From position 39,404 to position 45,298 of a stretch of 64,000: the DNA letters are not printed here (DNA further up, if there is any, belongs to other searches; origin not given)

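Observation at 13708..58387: Dispersed roughly 140-bp long-stem palindromic element: six full copies plus one short relic in 64 kb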

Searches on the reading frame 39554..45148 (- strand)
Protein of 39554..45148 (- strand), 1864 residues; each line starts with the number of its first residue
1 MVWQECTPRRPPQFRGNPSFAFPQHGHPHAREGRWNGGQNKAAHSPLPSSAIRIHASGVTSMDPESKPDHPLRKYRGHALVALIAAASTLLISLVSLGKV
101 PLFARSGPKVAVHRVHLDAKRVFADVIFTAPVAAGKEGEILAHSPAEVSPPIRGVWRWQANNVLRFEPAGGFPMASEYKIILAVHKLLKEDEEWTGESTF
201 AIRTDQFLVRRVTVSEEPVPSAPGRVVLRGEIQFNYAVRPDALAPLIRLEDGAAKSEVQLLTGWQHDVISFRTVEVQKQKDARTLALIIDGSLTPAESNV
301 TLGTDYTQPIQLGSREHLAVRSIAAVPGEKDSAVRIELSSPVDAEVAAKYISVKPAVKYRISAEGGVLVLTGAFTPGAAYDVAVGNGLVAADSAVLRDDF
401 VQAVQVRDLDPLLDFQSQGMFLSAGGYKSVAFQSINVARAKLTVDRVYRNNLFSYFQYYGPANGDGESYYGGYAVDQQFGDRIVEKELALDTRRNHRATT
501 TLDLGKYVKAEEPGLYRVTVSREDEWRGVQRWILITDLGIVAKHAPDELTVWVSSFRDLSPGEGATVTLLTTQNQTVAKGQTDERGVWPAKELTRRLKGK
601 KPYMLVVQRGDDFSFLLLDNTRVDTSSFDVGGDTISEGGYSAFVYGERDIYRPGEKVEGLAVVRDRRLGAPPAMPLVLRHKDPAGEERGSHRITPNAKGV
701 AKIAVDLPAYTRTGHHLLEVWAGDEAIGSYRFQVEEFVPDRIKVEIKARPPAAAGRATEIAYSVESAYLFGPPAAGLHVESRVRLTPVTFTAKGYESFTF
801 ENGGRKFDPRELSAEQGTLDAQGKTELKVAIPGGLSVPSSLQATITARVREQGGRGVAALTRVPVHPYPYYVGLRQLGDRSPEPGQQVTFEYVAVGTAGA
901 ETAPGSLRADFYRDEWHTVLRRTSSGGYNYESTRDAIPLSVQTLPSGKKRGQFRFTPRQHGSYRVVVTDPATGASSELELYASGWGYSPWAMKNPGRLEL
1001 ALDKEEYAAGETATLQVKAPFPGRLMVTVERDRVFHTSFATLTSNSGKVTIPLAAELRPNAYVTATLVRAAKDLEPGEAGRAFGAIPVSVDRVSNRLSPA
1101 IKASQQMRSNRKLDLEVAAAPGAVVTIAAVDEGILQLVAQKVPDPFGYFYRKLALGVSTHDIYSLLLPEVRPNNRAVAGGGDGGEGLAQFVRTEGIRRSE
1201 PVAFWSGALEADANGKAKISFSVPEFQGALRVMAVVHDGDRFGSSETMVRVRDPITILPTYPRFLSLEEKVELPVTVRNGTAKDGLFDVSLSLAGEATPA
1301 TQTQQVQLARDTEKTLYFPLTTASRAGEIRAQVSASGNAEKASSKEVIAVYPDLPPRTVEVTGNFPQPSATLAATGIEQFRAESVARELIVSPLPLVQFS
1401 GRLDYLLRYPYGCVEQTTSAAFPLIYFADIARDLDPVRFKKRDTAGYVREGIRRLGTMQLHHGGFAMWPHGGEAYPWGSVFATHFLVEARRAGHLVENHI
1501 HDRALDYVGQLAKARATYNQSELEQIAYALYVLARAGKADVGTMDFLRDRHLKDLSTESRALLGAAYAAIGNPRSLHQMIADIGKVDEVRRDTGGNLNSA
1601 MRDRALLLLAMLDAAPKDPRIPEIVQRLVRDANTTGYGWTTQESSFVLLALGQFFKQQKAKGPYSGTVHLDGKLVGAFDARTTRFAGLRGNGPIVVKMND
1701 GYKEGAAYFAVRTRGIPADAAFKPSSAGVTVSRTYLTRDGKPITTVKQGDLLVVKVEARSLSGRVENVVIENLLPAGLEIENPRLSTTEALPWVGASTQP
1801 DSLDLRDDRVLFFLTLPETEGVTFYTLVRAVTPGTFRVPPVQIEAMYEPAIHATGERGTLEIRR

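Call 72: search_protein_families(library=pfam, proteins=[window:39554-45148:-])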
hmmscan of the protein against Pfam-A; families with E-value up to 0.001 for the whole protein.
window:39554-45148:- (1864 aa): 9 families
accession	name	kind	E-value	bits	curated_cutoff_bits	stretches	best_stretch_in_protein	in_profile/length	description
PF17973.7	bMG10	-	3.3e-29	102.2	26.2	1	1728-1849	1-130/131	Bacterial Alpha-2-macroglobulin MG10 domain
PF07703.20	A2M_BRD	-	1.1e-23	84.6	22.7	1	998-1137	1-140/140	Alpha-2-macroglobulin bait region domain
PF11974.14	bMG3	-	1.7e-23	83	34.9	1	535-634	1-102/103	Bacterial alpha-2-macroglobulin MG3 domain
PF17972.7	bMG5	-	2.5e-21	76.8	26.5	1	740-867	1-127/127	Bacterial Alpha-2-macroglobulin MG5 domain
PF01835.25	MG2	-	8e-16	58.6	32.8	1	642-734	2-96/96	MG2 domain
PF00207.28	A2M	-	4.6e-12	46.1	21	1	1203-1284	2-85/92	Alpha-2-macroglobulin family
PF17962.7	bMG6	-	4.6e-11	43.3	23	1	873-985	1-112/112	Bacterial macroglobulin domain 6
PF21142.3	A2M_bMG2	-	3.2e-06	27.6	25.5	1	415-519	2-103/119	Bacterial alpha-2 macroglobulin MG2 domain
PF07678.20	TED_complement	-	0.00019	21.1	22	1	1400-1507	16-122/312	A-macroglobulin TED domain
